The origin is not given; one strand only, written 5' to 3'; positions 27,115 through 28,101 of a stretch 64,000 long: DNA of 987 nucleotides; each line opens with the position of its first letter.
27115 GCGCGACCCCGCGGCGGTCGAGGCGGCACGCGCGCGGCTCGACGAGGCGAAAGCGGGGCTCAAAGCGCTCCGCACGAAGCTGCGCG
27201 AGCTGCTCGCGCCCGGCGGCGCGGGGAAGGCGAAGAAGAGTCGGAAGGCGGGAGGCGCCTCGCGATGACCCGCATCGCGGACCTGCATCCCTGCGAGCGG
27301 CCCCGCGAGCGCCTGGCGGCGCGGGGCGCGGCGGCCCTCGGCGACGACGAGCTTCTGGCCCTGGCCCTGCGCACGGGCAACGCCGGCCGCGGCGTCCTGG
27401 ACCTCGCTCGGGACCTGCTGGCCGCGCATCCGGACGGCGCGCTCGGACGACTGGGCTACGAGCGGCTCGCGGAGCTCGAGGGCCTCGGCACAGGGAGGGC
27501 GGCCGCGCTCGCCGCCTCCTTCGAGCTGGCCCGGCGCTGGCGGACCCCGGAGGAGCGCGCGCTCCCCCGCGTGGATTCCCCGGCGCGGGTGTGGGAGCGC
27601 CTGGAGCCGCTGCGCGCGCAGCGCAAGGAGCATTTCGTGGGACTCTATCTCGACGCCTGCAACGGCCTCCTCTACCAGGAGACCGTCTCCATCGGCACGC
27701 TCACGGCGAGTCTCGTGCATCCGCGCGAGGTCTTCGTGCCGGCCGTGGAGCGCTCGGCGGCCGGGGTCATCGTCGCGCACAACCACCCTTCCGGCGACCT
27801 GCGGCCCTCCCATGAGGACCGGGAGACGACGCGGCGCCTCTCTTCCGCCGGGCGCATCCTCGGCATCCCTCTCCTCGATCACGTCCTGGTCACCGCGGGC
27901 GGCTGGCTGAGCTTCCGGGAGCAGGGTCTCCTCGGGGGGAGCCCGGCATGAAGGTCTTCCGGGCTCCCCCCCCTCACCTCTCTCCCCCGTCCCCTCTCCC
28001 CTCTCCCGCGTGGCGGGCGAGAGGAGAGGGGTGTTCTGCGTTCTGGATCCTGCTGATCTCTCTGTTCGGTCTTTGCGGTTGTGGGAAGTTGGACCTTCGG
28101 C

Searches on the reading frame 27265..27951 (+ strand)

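Call 65: search_protein_families(library=pfam, proteins=[window:27265-27951:+], max_evalue=0.00001)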
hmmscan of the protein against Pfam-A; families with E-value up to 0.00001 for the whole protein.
window:27265-27951:+ (228 aa): 2 families
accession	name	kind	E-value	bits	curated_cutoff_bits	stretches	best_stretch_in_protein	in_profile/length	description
PF04002.20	RadC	-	6.6e-39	133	22.1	1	105-222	3-121/121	RadC-like JAB domain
PF20582.4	UPF0758_N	-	8.7e-18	64.6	27.1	1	4-79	1-76/77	UPF0758 N-terminal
